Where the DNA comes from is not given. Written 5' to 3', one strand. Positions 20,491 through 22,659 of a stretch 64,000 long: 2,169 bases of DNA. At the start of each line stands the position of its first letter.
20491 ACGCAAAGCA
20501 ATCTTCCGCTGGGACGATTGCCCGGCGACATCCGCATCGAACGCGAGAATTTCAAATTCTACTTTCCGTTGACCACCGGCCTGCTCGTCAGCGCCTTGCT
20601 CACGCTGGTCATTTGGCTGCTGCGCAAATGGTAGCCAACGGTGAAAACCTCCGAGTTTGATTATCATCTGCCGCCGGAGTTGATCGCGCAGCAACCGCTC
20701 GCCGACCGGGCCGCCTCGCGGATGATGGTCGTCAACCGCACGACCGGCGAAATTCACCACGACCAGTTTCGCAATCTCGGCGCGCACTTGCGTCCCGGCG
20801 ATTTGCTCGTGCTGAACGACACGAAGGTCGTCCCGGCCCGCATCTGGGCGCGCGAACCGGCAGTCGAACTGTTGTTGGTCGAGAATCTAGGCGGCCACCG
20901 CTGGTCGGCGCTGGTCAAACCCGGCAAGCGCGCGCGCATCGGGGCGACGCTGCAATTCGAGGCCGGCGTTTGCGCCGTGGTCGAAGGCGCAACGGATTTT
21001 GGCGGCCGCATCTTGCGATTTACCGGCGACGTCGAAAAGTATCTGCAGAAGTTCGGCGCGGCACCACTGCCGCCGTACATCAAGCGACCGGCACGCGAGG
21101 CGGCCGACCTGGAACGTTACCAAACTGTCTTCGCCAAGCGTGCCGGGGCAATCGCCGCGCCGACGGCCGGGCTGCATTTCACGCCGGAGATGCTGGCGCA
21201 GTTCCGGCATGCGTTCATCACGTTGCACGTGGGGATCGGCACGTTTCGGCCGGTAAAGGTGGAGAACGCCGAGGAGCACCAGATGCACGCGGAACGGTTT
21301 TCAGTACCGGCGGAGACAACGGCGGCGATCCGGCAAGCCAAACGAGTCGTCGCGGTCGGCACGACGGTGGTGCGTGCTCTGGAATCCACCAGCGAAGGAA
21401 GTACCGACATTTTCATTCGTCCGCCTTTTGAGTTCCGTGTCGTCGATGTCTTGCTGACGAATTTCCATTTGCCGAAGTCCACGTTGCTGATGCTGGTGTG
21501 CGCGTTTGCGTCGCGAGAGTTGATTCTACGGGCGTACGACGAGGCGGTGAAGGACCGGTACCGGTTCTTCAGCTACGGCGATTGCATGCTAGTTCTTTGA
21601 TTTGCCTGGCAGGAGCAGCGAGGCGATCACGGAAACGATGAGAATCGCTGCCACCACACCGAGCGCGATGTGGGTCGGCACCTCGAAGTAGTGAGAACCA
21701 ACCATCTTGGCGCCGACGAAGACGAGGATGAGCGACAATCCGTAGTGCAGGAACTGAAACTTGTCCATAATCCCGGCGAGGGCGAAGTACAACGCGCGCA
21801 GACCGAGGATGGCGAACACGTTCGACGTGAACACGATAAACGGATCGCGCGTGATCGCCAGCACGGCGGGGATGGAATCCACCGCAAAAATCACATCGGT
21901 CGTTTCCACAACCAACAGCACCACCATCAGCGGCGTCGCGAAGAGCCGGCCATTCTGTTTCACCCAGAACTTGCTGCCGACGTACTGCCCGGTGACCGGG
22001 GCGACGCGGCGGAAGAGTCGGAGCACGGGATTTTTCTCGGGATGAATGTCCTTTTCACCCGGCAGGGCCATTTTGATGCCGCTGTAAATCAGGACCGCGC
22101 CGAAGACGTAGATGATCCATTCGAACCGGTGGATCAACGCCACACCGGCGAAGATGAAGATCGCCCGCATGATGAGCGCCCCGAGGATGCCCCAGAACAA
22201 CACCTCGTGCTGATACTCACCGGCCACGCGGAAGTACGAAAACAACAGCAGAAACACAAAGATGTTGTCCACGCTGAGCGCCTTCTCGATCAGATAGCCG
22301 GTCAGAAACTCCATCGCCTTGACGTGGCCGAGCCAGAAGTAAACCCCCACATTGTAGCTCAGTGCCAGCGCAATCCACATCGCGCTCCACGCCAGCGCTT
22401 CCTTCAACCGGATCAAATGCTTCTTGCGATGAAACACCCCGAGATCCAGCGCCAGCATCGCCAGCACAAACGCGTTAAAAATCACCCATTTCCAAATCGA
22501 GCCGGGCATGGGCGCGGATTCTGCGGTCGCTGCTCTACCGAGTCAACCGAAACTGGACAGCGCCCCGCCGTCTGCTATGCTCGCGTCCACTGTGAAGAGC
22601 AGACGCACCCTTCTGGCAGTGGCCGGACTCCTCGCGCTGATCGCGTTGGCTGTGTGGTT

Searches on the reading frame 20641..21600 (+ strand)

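Call 14: search_protein_families(library=pfam, proteins=[window:20641-21600:+], max_evalue=0.001)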
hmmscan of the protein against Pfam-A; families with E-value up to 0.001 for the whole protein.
window:20641-21600:+ (319 aa): 1 family
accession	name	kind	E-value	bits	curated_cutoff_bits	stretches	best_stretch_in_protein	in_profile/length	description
PF02547.20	Queuosine_synth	-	1.6e-123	412.4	25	1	3-318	1-322/322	Queuosine biosynthesis protein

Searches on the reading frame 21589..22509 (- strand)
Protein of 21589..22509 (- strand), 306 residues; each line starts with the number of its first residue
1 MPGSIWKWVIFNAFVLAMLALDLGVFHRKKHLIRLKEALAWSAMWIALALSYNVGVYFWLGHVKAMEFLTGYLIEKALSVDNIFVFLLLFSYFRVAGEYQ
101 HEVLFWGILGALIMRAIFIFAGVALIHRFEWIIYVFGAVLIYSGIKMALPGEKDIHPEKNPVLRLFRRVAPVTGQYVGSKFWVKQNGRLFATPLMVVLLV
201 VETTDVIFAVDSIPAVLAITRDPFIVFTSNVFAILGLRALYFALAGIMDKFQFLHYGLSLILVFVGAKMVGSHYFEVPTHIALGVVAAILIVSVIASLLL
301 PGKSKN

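Call 14: search_protein_families(library=pfam, proteins=[window:21589-22509:-], max_evalue=0.001)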
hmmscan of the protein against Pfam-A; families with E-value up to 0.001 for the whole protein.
window:21589-22509:- (306 aa): 1 family
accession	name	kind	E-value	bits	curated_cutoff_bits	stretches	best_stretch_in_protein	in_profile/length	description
PF03741.22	TerC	-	2.9e-52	177.4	27.8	1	69-270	1-175/178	Integral membrane protein TerC family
